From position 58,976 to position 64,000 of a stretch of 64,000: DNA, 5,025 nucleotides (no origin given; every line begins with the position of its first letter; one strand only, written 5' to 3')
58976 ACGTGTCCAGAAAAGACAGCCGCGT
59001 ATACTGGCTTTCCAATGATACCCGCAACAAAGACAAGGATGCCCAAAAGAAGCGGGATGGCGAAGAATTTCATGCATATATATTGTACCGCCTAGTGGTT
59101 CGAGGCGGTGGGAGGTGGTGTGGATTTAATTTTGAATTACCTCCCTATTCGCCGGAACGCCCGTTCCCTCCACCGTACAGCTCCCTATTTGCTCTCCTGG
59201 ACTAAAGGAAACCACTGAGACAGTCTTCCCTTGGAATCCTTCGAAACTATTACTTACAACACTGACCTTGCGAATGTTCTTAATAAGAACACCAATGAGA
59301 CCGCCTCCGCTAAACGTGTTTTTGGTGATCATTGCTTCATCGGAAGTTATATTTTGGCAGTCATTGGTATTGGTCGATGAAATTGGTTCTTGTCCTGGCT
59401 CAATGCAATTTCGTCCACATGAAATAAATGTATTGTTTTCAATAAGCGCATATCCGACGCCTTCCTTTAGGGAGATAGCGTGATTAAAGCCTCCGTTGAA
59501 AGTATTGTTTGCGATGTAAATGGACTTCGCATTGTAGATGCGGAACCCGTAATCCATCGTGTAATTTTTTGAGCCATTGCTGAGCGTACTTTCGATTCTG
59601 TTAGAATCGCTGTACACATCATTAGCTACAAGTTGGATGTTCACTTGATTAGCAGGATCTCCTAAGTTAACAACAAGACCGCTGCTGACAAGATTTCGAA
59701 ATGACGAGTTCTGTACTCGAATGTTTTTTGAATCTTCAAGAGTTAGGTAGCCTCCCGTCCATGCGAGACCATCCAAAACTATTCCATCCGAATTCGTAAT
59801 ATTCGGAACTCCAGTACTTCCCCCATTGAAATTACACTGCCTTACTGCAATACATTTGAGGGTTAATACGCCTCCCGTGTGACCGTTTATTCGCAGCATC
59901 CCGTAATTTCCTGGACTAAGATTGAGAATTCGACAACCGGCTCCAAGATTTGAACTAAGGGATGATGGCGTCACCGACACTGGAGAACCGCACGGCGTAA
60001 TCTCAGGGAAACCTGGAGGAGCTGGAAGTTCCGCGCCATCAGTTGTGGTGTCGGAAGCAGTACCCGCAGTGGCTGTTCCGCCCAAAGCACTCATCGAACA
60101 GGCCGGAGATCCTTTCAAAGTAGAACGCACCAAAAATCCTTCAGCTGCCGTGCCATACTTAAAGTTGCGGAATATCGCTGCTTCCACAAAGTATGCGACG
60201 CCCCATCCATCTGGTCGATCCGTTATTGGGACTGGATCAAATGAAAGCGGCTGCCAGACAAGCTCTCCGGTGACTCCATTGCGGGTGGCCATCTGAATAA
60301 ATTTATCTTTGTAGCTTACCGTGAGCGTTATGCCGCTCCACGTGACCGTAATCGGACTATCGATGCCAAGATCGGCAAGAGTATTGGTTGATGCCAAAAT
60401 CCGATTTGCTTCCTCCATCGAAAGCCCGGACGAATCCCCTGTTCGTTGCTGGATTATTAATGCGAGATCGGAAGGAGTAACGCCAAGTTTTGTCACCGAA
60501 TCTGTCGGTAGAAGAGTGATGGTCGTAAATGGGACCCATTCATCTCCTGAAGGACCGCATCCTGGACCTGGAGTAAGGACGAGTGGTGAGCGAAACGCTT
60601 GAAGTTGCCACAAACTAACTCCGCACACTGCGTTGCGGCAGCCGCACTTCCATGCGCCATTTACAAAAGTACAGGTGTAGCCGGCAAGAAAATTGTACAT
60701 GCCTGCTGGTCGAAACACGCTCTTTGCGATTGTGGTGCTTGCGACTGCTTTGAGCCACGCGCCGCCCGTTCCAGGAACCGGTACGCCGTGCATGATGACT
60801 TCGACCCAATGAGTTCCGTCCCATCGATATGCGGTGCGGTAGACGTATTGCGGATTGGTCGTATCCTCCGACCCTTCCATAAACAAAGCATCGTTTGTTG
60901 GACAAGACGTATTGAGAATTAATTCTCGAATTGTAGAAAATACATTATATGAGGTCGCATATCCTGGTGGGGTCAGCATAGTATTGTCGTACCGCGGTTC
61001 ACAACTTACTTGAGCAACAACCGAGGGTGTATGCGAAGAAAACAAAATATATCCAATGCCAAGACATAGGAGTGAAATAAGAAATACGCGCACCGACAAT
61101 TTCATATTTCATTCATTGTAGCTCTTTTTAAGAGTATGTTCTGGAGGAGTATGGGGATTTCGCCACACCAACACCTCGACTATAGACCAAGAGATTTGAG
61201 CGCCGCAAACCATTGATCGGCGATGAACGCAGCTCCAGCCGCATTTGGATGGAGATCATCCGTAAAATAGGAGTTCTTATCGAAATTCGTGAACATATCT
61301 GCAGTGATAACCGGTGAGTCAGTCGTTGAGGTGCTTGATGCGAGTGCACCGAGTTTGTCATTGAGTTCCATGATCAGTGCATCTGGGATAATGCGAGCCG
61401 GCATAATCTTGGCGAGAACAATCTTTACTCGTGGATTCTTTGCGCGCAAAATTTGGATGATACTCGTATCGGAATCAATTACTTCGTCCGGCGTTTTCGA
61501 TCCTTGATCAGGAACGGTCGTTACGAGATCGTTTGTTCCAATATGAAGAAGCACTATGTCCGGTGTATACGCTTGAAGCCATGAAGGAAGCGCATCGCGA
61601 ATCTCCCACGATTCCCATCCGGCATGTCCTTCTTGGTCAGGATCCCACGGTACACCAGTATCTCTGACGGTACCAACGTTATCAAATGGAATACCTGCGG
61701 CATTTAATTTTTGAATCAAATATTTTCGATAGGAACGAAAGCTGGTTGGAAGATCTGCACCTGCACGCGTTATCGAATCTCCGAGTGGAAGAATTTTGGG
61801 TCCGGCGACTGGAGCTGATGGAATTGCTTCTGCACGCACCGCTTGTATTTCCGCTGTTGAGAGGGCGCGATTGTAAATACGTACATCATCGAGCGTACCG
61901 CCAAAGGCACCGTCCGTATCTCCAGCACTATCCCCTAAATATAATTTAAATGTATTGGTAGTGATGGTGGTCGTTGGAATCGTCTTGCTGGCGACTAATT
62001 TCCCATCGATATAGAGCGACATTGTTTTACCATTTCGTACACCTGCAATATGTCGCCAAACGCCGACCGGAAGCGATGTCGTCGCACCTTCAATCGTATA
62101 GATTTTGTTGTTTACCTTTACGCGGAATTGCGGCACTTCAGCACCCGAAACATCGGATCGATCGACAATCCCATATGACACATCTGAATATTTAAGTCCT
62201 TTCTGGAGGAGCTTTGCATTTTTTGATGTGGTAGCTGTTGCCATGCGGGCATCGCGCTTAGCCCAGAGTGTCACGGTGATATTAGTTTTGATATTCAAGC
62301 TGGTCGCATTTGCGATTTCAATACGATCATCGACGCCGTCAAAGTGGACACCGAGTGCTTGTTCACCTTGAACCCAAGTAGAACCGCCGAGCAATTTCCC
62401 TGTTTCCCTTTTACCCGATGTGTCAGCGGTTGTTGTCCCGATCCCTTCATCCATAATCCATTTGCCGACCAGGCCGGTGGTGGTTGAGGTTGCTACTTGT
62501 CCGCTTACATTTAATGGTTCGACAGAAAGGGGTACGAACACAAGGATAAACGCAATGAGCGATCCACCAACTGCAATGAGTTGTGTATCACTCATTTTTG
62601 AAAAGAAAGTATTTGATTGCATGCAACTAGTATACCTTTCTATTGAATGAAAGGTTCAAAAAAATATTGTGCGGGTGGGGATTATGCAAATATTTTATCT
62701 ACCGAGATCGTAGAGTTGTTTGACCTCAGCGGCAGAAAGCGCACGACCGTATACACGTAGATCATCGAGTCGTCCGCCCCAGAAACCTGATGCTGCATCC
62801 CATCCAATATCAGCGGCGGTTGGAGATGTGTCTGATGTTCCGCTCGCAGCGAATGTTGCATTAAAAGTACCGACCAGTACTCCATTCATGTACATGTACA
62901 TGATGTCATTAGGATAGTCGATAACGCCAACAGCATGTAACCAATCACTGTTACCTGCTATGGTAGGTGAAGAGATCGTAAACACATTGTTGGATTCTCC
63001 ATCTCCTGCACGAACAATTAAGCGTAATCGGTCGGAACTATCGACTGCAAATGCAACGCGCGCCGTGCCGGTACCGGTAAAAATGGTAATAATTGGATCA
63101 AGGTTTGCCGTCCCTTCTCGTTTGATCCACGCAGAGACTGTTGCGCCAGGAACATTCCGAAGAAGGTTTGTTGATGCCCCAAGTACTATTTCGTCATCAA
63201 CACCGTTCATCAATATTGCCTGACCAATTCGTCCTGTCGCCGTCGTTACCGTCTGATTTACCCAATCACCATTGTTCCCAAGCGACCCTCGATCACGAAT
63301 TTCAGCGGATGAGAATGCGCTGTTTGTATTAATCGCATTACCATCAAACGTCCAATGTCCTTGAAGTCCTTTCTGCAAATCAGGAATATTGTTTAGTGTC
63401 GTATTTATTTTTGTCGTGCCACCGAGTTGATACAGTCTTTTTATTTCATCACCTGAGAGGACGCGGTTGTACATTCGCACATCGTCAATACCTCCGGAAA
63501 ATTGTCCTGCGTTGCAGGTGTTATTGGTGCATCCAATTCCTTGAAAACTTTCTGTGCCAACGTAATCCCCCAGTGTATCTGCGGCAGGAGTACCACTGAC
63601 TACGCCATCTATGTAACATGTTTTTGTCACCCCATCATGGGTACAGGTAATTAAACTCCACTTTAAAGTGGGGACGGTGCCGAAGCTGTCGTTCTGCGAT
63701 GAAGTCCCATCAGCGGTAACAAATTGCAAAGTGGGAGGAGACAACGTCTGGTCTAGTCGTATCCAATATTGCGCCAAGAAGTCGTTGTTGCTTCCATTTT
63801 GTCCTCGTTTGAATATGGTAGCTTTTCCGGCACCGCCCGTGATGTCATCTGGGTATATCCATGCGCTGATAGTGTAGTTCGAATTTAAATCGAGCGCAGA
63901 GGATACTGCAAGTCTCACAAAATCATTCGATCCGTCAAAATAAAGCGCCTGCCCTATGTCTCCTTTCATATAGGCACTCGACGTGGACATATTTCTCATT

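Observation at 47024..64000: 17-kb island of seven co-oriented secreted multidomain enzymes built around a shared ~140-aa six-Cys module I do not recognise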

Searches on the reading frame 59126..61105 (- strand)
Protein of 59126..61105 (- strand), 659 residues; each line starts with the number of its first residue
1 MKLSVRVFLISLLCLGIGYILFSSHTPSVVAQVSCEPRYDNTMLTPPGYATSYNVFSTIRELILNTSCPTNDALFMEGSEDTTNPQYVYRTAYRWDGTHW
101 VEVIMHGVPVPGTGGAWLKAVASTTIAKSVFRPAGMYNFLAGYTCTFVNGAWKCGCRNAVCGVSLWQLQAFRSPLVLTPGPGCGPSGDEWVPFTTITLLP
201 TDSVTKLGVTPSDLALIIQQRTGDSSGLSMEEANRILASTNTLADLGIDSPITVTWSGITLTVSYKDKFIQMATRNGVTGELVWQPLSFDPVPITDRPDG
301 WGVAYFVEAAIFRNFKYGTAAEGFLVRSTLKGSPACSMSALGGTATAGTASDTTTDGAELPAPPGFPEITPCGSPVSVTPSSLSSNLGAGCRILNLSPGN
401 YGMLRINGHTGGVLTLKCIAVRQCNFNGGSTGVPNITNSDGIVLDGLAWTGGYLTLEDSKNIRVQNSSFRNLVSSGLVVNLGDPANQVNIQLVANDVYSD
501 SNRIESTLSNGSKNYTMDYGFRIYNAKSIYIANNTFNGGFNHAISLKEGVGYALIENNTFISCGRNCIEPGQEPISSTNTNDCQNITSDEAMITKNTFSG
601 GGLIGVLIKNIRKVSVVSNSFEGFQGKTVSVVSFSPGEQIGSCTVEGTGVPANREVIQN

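Call 4: search_protein_families(library=pfam, proteins=[window:59126-61105:-], max_evalue=0.01)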
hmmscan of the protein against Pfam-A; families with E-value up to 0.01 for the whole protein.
window:59126-61105:- (659 aa): 1 family
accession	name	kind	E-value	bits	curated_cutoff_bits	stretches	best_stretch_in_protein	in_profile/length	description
PF13229.12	Beta_helix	-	2.5e-05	24.4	25.9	1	520-646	2-111/158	Right handed beta helix region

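Call 27: search_protein_families(library=ncbifam, proteins=[window:59126-61105:-], max_evalue=0.01)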
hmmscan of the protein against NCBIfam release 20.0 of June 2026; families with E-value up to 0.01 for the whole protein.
window:59126-61105:- (659 aa): 0 families

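Call 40: find_encoding_contigs(protein=window:59126-61105:-, flank=10000, max_places=4)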
Protein window:59126-61105:- (659 aa): 1 contig read that carries it; 1 place shown.
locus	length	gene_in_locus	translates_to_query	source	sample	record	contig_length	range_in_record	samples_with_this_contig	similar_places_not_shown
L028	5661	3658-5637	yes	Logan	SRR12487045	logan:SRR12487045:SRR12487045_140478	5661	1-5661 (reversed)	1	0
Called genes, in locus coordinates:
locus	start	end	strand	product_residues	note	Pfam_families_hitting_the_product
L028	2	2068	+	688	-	?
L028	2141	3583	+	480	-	PF13385:Laminin_G_3, PF00657:Lipase_GDSL, PF13472:Lipase_GDSL_2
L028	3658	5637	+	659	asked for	PF13229:Beta_helix (faint)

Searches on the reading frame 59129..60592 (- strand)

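Call 32: search_protein_families(library=pfam, proteins=[window:59129-60592:-], max_evalue=10)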
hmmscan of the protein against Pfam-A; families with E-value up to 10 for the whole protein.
seq(488 aa): 2 families
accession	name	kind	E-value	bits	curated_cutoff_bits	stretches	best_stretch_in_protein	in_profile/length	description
PF13229.12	Beta_helix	-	2.1e-05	24.6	25.9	3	349-475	2-111/158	Right handed beta helix region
PF05048.19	NosD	-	0.44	10.4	23.6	1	326-450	70-169/212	Periplasmic copper-binding protein (NosD)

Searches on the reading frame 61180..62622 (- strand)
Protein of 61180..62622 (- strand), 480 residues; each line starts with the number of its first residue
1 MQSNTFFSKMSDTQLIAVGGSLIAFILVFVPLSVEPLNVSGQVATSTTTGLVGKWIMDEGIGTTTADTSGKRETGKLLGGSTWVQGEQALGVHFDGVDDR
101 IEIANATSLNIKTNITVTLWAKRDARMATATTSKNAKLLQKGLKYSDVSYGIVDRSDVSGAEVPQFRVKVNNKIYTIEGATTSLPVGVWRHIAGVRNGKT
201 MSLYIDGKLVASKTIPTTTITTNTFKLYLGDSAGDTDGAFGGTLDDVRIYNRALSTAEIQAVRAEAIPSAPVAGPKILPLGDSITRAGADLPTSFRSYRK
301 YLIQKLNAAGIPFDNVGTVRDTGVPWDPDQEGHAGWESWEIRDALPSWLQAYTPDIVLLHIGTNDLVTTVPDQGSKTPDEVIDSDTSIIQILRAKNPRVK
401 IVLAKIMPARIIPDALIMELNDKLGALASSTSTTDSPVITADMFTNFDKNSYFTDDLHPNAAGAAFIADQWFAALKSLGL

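Call 4: search_protein_families(library=pfam, proteins=[window:61180-62622:-], max_evalue=0.01)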
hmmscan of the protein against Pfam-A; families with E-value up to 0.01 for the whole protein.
window:61180-62622:- (480 aa): 5 families
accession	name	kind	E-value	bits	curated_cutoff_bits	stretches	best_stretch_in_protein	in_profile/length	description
PF13385.13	Laminin_G_3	-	9e-29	101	27.6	1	95-260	1-151/151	Concanavalin A-like lectin/glucanases superfamily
PF13472.12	Lipase_GDSL_2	-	7.3e-18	66.1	32.9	1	280-465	2-177/178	GDSL-like Lipase/Acylhydrolase family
PF00657.28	Lipase_GDSL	-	1.6e-12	48.4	23.6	1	277-471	1-208/208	GDSL-like Lipase/Acylhydrolase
PF22925.3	TS_C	-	0.00011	22.3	27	1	190-256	133-201/202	Trans-sialidase, C-terminal domain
PF02210.31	Laminin_G_2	-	0.00045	21.1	22.9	1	164-249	30-123/126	Laminin G domain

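Call 27: search_protein_families(library=ncbifam, proteins=[window:61180-62622:-], max_evalue=0.01)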
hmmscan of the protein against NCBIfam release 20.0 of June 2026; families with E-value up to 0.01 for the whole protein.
window:61180-62622:- (480 aa): 3 families
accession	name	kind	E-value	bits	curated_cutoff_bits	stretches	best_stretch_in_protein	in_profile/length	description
NF052521.1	TafC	equivalog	4.9e-10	39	410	1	86-261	189-358/373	TafC family fimbrial protein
NF042969.1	AcxyGlmanDactase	equivalog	6.6e-05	22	500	1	350-404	206-255/323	bifunctional acetylxylan esterase/glucomannan deacetylase AxeC2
NF042968.1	AcxylEst_AxeA1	equivalog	7e-05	21.3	700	1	350-469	340-457/459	acetylxylan esterase AxeA1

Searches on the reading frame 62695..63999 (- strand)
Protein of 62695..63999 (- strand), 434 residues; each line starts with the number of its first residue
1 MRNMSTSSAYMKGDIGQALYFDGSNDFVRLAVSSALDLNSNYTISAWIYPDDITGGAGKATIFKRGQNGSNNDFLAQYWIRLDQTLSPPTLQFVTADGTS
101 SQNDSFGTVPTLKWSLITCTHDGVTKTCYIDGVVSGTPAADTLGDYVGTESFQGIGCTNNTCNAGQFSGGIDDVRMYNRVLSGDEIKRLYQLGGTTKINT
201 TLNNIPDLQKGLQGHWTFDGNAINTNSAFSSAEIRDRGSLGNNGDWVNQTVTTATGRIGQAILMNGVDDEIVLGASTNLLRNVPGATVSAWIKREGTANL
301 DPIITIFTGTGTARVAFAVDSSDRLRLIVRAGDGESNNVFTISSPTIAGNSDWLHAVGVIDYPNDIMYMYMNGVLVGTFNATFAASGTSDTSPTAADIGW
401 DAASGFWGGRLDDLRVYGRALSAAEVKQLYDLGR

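Call 4: search_protein_families(library=pfam, proteins=[window:62695-63999:-], max_evalue=0.01)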
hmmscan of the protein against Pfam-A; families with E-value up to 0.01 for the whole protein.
window:62695-63999:- (434 aa): 1 family
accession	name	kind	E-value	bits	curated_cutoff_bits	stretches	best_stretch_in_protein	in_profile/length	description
PF13385.13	Laminin_G_3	-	6.5e-44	150.2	27.6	2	22-187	1-151/151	Concanavalin A-like lectin/glucanases superfamily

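Call 27: search_protein_families(library=ncbifam, proteins=[window:62695-63999:-], max_evalue=0.01)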
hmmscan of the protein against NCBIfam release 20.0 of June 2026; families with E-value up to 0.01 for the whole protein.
window:62695-63999:- (434 aa): 1 family
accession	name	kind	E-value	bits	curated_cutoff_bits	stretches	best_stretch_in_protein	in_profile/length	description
NF052521.1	TafC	equivalog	1.2e-19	70.7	410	1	12-192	188-362/373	TafC family fimbrial protein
